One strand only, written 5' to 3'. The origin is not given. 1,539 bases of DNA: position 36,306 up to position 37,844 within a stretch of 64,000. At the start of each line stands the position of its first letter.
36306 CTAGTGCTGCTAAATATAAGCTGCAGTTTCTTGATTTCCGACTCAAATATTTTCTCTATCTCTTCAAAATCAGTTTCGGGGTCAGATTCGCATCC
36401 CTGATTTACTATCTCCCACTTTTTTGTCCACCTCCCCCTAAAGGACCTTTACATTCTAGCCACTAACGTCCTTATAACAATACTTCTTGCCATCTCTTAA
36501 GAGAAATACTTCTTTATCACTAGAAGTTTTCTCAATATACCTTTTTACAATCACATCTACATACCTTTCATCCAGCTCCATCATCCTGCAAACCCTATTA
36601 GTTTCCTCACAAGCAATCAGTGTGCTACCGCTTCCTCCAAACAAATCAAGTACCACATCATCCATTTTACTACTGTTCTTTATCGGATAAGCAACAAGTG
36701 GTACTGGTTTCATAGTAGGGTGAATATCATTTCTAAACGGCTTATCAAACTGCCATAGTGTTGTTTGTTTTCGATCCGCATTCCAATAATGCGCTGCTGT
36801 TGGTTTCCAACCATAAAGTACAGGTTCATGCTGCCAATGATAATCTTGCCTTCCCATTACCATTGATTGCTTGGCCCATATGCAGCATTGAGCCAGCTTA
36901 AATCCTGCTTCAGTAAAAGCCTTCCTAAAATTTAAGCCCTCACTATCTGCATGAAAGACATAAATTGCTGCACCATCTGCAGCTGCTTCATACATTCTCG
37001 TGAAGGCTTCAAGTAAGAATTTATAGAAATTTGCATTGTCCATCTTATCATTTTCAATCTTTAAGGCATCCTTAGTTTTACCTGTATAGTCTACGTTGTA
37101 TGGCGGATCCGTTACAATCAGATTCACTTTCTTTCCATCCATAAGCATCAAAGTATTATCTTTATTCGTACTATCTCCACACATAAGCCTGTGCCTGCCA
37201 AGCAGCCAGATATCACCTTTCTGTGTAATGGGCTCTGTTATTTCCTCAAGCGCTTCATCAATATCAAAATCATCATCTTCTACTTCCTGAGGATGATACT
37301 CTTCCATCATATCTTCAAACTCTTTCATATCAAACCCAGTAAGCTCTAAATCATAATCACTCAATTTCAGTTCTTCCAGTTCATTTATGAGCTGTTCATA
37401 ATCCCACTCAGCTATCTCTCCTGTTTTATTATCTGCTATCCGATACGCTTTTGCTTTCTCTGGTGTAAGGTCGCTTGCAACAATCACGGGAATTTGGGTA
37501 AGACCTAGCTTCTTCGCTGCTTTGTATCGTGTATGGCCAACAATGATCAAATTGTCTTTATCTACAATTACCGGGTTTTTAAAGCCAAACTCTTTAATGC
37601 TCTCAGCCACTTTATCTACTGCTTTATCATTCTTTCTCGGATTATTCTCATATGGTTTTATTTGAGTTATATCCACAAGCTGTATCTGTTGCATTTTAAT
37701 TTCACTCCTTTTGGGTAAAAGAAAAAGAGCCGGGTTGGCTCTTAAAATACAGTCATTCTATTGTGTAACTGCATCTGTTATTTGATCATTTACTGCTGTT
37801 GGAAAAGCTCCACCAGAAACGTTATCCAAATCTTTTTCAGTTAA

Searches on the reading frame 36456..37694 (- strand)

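Call 60: search_protein_families(library=phrogs, proteins=[window:36456-37694:-], max_evalue=0.00001)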
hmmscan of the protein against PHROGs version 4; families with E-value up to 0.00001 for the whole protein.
window:36456-37694:- (412 aa): 28 families (the best 25 are shown)
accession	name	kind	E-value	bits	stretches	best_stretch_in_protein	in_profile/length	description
phrog_498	-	other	3.5e-178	595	1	2-407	33-437/633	DNA methyltransferase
phrog_620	-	DNA, RNA and nucleotide metabolism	9.8e-59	200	1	3-150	8-149/217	ParB-like partition protein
phrog_8071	-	DNA, RNA and nucleotide metabolism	1.4e-50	173.7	1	3-218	6-222/389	ParB-like partition protein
phrog_67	-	other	8.8e-44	151.7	1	122-387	96-344/743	DNA methyltransferase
phrog_23085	-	unknown function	2.4e-40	138.4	1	288-410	3-130/138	-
phrog_15396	-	DNA, RNA and nucleotide metabolism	1.5e-38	134.1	1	2-144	2-145/258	ParB-like partition nuclease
phrog_930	-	DNA, RNA and nucleotide metabolism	1.7e-35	123.9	1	3-155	6-158/223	ParB-like partition protein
phrog_940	-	DNA, RNA and nucleotide metabolism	1.5e-34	120.8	1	2-137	4-138/388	nuclease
phrog_18056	-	DNA, RNA and nucleotide metabolism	3.7e-29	102.8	1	3-95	2-88/387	ParB-like partition nuclease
phrog_3008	-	other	2.4e-26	93.5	1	300-393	121-218/244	DNA methyltransferase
phrog_723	-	DNA, RNA and nucleotide metabolism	7.8e-26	92.2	1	3-148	12-160/223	ParB-like partition protein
phrog_9353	-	unknown function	2e-22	81.3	1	7-185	14-167/245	-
phrog_4715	-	DNA, RNA and nucleotide metabolism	4.1e-20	72.7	1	2-109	145-258/630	ParB-like partition protein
phrog_18293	-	other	5.9e-16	59.5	1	312-390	33-110/119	methyltransferase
phrog_5475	-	unknown function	1.8e-15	57.7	1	4-77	3-76/458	-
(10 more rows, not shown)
